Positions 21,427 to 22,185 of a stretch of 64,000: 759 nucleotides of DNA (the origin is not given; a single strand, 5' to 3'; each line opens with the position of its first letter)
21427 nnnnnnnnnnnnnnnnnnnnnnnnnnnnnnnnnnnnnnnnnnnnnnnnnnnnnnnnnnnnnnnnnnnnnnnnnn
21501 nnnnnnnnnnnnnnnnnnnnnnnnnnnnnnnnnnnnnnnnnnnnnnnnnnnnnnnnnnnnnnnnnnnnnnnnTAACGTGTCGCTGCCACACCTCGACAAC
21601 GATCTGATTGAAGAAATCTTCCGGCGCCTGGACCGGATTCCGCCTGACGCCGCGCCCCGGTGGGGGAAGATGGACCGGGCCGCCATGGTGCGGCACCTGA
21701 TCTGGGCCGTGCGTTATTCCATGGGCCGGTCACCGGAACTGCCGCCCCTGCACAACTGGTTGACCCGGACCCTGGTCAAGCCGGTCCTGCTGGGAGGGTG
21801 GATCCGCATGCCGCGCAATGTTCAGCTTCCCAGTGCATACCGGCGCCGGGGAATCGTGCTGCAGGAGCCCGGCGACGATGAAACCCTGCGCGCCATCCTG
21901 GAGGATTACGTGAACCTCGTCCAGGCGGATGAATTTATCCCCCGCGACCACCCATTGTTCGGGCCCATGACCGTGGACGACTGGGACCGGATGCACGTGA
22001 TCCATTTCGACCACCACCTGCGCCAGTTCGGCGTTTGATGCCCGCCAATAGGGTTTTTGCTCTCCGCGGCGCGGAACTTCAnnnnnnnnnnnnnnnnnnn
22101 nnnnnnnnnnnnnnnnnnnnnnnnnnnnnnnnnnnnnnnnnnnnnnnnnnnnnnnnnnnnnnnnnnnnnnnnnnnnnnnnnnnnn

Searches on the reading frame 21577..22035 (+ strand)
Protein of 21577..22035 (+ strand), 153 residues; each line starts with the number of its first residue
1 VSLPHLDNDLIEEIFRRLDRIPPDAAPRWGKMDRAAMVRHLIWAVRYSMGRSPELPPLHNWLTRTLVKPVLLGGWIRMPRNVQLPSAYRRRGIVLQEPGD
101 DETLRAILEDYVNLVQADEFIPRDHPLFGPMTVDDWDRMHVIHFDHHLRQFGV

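Call 49: find_encoding_contigs(protein=window:21577-22035:+, flank=3000, max_places=10)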
Protein seq(153 aa) (153 aa): 3 contigs read that carry it; 3 places shown.
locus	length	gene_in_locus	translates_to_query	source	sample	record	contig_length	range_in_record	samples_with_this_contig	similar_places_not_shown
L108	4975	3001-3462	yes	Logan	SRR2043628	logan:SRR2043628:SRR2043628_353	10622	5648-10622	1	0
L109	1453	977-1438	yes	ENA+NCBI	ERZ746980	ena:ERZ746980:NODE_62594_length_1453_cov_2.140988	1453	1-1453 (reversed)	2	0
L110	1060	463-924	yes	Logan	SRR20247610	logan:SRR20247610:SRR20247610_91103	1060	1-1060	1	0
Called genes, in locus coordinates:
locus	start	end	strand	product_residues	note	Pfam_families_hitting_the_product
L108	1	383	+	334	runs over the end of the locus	PF08100:Dimerisation, PF00891:Methyltransf_2, PF13489:Methyltransf_23 (faint), PF08241:Methyltransf_11 (weak), PF08242:Methyltransf_12 (weak), PF13649:Methyltransf_25, PF13847:Methyltransf_31 (weak)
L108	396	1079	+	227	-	PF02633:Creatininase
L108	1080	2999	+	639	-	-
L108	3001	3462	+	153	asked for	PF07606:DUF1569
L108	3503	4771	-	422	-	PF01408:GFO_IDH_MocA, PF22725:GFO_IDH_MocA_C3 (weak)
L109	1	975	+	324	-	?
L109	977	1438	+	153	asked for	PF07606:DUF1569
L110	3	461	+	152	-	?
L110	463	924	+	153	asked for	PF07606:DUF1569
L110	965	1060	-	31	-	?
